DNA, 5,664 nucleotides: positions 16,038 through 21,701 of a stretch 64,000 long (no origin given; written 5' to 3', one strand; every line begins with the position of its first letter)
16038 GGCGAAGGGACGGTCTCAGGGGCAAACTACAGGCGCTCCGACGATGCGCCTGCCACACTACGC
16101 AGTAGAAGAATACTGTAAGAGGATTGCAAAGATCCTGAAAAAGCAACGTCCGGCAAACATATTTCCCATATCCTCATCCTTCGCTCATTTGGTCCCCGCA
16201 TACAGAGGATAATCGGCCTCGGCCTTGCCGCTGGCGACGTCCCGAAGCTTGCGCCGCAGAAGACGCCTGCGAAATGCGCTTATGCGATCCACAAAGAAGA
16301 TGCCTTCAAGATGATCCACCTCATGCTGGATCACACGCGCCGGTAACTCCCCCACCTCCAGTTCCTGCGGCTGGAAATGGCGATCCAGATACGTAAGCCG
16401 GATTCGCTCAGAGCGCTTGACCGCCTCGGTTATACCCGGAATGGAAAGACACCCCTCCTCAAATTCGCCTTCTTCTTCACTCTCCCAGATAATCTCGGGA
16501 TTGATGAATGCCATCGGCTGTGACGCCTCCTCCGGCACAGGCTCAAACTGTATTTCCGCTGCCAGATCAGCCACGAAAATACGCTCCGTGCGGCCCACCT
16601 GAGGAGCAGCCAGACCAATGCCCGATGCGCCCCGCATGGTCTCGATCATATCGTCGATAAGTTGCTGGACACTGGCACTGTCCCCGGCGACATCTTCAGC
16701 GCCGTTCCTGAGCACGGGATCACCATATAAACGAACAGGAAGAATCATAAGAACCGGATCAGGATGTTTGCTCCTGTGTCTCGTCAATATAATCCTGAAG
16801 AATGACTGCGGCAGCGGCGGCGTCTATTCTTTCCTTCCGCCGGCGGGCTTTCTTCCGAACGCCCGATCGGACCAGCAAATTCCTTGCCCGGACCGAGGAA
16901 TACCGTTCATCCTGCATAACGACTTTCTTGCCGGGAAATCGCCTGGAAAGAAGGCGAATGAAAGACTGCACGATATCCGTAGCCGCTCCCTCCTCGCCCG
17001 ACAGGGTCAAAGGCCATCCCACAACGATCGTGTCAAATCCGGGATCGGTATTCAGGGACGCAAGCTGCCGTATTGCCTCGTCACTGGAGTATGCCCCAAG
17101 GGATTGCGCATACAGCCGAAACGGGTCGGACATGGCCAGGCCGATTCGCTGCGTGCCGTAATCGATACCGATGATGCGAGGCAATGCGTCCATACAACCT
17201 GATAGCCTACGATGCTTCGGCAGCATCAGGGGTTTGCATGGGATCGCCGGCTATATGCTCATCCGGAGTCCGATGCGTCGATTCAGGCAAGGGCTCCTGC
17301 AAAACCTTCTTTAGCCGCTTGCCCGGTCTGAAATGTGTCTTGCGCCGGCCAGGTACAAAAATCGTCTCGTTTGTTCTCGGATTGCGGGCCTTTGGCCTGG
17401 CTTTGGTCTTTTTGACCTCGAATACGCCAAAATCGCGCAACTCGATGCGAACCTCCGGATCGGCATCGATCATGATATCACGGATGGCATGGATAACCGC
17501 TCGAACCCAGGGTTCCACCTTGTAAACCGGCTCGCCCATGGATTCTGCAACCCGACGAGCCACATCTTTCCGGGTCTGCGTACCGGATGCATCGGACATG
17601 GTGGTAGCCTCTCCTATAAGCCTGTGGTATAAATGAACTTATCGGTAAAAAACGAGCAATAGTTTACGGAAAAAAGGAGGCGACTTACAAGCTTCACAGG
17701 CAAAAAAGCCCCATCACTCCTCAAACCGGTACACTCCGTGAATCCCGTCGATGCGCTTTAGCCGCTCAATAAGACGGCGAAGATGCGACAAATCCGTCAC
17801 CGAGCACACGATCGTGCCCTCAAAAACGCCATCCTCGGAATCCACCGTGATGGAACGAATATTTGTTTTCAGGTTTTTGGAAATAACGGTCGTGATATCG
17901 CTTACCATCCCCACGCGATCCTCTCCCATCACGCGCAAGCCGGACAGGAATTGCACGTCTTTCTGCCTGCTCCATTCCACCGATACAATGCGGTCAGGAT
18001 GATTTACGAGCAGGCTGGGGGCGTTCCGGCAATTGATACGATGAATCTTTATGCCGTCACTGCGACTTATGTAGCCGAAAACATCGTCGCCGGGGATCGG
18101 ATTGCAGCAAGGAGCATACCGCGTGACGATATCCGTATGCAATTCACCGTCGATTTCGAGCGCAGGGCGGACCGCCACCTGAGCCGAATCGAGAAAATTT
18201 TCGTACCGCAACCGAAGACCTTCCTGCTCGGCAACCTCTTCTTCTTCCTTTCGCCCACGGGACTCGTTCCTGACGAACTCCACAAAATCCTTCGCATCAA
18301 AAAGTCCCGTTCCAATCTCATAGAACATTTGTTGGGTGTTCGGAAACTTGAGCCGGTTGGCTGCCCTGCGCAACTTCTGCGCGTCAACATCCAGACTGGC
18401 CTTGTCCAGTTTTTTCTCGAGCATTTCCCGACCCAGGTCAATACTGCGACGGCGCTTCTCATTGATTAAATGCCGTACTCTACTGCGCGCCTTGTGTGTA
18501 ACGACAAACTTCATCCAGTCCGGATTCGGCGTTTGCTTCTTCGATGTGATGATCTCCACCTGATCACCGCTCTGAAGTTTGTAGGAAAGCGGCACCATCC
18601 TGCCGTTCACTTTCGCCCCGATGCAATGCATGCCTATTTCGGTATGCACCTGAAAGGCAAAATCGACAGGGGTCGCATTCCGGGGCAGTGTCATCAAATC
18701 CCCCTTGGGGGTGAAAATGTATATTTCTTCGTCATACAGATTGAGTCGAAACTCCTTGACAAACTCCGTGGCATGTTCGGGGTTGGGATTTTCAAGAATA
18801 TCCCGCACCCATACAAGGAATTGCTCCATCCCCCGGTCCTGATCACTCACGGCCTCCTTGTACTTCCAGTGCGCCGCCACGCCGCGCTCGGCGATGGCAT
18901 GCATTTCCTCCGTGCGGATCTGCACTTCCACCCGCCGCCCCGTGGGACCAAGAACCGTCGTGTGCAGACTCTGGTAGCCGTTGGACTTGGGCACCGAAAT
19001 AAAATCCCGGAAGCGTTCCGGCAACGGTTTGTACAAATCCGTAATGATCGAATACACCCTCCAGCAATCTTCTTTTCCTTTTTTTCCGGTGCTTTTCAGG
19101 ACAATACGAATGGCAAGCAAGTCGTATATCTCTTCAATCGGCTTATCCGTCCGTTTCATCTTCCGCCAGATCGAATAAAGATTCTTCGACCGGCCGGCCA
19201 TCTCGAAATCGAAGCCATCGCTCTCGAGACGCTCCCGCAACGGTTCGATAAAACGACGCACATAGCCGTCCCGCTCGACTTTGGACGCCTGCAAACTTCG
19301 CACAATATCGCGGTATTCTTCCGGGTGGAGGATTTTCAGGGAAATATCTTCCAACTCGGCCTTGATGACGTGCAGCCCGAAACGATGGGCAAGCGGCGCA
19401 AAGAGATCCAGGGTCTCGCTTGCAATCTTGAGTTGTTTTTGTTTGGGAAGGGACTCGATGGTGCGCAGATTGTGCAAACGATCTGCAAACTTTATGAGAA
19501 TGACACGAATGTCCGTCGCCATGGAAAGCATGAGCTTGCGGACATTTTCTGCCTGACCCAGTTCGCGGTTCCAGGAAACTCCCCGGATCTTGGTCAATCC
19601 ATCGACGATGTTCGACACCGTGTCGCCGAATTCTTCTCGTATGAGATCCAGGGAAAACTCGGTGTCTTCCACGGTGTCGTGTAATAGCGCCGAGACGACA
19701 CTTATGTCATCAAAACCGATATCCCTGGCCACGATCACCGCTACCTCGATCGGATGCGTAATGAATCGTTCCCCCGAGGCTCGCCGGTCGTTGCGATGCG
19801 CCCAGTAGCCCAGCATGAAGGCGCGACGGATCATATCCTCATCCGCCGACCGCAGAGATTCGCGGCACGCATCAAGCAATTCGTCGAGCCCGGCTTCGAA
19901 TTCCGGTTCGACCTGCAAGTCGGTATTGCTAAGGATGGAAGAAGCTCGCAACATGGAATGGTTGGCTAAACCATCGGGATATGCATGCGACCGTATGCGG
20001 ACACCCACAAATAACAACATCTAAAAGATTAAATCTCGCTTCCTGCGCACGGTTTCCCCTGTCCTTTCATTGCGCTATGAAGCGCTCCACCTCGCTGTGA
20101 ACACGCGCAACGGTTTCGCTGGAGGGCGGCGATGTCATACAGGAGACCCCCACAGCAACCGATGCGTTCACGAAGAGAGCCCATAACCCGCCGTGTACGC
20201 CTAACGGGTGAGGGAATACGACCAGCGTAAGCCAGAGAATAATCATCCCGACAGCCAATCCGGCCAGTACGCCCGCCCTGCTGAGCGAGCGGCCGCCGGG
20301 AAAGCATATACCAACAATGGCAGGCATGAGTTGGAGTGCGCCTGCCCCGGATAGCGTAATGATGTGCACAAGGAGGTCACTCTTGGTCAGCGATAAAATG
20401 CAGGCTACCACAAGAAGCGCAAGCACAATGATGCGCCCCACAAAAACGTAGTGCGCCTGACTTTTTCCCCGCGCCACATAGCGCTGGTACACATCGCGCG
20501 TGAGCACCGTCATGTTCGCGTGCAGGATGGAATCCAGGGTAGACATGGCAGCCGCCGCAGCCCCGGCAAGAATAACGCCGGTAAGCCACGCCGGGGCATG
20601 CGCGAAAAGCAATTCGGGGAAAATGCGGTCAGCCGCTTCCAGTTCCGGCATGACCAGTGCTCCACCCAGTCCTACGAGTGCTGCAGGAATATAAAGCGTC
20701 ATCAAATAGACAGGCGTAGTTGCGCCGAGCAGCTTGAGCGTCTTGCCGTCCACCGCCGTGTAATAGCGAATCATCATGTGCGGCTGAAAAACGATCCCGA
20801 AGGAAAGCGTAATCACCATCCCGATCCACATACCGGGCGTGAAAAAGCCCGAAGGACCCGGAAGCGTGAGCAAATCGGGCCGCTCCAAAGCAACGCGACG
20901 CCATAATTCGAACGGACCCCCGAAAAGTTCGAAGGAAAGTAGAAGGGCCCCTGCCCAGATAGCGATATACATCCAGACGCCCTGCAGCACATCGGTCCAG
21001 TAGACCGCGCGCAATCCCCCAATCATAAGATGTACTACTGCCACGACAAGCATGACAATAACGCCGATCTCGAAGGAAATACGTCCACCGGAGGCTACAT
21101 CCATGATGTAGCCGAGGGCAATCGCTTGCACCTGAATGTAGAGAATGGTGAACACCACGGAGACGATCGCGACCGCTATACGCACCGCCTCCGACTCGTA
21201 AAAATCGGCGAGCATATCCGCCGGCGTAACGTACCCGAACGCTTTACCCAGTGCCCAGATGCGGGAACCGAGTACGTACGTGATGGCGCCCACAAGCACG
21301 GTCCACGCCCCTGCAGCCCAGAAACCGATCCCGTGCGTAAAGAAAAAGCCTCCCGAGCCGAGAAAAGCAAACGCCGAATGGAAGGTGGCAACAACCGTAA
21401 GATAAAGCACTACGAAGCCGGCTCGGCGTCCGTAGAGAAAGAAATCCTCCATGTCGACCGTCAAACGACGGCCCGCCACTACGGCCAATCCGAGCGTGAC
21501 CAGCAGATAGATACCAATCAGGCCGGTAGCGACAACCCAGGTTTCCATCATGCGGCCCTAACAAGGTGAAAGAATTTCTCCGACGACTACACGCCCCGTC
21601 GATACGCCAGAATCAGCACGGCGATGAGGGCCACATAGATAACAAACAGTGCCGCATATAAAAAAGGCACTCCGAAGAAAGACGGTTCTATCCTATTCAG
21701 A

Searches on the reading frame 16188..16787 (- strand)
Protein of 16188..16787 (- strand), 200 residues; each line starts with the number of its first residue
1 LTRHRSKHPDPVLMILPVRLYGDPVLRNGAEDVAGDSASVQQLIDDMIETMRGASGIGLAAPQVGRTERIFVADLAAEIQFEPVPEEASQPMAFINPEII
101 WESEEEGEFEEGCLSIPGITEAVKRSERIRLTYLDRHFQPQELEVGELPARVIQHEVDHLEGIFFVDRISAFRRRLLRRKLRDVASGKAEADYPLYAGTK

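Call 63: search_protein_families(library=pfam, proteins=[window:16188-16787:-], max_evalue=0.00001)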
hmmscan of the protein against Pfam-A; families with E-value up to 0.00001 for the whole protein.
window:16188-16787:- (200 aa): 1 family
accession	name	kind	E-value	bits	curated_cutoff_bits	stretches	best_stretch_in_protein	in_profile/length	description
PF01327.26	Pep_deformylase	-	1.2e-49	168.4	22.8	1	16-173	2-154/156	Polypeptide deformylase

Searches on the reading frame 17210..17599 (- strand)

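Call 63: search_protein_families(library=pfam, proteins=[window:17210-17599:-], max_evalue=0.00001)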
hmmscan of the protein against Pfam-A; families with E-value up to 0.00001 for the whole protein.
window:17210-17599:- (130 aa): 1 family
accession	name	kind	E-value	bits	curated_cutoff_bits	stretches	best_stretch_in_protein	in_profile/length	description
PF00216.26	Bac_DNA_binding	-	5.7e-18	65.4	22.4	1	9-100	2-89/90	Bacterial DNA-binding protein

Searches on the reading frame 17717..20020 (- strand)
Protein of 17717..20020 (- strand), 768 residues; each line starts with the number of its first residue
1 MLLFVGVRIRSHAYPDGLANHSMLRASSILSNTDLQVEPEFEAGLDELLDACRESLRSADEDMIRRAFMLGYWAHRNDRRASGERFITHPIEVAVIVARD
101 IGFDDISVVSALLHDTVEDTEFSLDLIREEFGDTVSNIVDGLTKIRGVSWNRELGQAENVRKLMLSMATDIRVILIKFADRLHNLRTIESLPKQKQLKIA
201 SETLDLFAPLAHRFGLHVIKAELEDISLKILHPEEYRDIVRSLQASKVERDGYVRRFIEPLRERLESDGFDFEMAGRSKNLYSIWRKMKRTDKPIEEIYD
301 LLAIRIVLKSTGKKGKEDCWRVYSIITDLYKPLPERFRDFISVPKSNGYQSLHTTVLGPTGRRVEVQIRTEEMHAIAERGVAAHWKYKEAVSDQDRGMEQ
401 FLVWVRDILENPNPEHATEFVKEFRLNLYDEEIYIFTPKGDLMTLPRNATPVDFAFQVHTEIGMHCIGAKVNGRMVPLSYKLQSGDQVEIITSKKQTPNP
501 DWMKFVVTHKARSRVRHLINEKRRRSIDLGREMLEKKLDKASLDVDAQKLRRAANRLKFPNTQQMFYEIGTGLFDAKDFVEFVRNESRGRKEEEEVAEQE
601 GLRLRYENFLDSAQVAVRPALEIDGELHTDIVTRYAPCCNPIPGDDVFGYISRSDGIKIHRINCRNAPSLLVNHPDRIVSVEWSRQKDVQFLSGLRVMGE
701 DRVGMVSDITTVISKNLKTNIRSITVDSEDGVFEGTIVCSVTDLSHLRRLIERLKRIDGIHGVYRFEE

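Call 63: search_protein_families(library=pfam, proteins=[window:17717-20020:-], max_evalue=0.00001)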
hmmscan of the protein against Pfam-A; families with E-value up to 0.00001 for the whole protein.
window:17717-20020:- (768 aa): 6 families
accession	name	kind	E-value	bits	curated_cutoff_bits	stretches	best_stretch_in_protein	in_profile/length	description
PF04607.23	RelA_SpoT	-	1.5e-39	135.2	27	1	276-390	1-111/113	Region found in RelA / SpoT proteins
PF13328.12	HD_4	-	3.1e-39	134.7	27.2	1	74-216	8-155/156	HD domain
PF02824.27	TGS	-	9.4e-23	80.5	22.2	1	433-492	1-60/60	TGS domain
PF13291.12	ACT_4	-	1.9e-17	64.1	27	1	690-765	4-80/80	ACT domain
PF19296.4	RelA_AH_RIS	-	1.9e-14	54.6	23.8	1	504-664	2-172/185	RelA/SpoT, AH and RIS domains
PF01966.28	HD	-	2.7e-07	31.3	22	1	87-184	2-115/116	HD domain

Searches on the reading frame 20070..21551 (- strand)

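Call 63: search_protein_families(library=pfam, proteins=[window:20070-21551:-], max_evalue=0.00001)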
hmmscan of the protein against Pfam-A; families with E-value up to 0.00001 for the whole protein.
window:20070-21551:- (494 aa): 1 family
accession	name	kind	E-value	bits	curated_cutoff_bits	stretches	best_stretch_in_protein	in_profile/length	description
PF00474.23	SSF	-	7.3e-37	127.6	22.8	1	37-405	1-377/406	Sodium:solute symporter family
